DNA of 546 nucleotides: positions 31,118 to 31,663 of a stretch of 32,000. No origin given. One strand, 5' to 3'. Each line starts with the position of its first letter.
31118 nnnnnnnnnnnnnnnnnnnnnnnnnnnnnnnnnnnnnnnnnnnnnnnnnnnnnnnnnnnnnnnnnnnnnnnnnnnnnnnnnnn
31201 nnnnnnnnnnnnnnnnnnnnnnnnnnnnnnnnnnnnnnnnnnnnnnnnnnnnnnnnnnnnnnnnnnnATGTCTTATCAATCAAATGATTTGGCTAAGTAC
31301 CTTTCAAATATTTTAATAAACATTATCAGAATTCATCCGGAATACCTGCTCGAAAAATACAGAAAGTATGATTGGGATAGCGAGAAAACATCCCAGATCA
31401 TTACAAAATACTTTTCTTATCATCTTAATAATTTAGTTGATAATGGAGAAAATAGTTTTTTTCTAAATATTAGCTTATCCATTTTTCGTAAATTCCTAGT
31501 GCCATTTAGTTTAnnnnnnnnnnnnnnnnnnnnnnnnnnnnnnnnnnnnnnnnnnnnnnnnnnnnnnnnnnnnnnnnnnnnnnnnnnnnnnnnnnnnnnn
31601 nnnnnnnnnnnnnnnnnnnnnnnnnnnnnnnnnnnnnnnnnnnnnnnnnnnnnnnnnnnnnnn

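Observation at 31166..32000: Low-GC island starts at the ubiD start codon and carries an untracked NYN-nuclease ORF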

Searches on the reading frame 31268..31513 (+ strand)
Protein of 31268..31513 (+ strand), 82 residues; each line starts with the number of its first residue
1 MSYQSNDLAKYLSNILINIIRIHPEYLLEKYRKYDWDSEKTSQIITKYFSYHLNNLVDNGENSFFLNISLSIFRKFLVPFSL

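Call 83: predict_structure(alignment_id=A5)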
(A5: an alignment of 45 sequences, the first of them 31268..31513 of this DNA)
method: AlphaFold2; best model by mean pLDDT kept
length: 82 residues; sequences in the alignment: 45
mean_pLDDT: 87.3   pTM: 0.76
mean pLDDT of the five models: 87.3, 85.7, 83.9, 83.2, 82.2
residues with pLDDT >= 90: 50; 70-90: 26; 50-70: 4; < 50: 2
segments of 3 or more residues with pLDDT < 50: none
pLDDT, mean of each block of 10 residues (from residue 1): 78 94 93 93 94 85 83 86 43
secondary structure, 60 per line:
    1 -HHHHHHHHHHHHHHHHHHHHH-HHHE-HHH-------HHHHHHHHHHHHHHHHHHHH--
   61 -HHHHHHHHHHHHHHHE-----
elements in order: H2-22 H39-58 H62-76

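Call 86: fold_search(model_id=the predicted structure, library=pdb)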
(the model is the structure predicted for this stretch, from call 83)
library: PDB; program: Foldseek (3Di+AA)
matches with E <= 10: 12; with E <= 0.001: 0
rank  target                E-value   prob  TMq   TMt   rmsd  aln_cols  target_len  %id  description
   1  8ukh_C                9.2e-01  0.80  0.53  0.73   3.3        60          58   23  Crystal structure of Plasmodium falciparum CelTOS in complex with antibody 4h12 (released 2024-09-11)
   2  7xyi                  3.7e+00  0.15  0.45  0.22   3.7        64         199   16  HapR Quadruple mutant Y76F, L97I, I141V, F171C (released 2023-02-22)
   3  9jrw_A                3.7e+00  0.14  0.46  0.23   5.1        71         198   15  Quroum Sensing Master Regulator, HapR in Vibrio mimicus (released 2025-10-01)
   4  7xy0_B                5.8e+00  0.10  0.44  0.22   3.7        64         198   14  HapR Double mutant Y76F, F171C (released 2023-02-22)
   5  6vq6_f                6.6e+00  0.02  0.25  0.25  14.0        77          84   18  Mammalian V-ATPase from rat brain - composite model of rotational state 1 bound to ADP and SidK (built from focused re (released 2020-03-18)
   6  7e1v_A                6.6e+00  0.02  0.27  0.07  16.1        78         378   12  Cryo-EM structure of apo hybrid respiratory supercomplex consisting of Mycobacterium tuberculosis complexIII and Mycob (released 2021-10-13)
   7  9fb1_A                7.0e+00  0.08  0.39  0.25   3.5        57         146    7  Crystal structure of Rv2242 regulator N-terminal fragment (1-160) (released 2024-12-18)
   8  7y4j                  7.5e+00  0.08  0.43  0.22   4.0        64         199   14  HapR_Triple mutant Y76F, L97I, F171C (released 2023-02-22)
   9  5z8q_MODEL_1_A        8.5e+00  0.06  0.36  0.31   6.4        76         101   14  Solution structure of the SBDalpha domain of yeast Ssa1 (released 2018-09-26)
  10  2pbx_A                9.1e+00  0.09  0.49  0.25   3.6        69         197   16  Vibrio cholerae HapR (released 2007-10-02)
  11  7xxs_A                9.1e+00  0.08  0.44  0.22   3.8        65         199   15  HapR mutant I141V (released 2023-02-22)
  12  4knf_A                9.1e+00  0.06  0.35  0.16   7.6        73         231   14  Crystal structure of a blue-light absorbing proteorhodopsin double-mutant D97N/Q105L from HOT75 (released 2013-06-05)
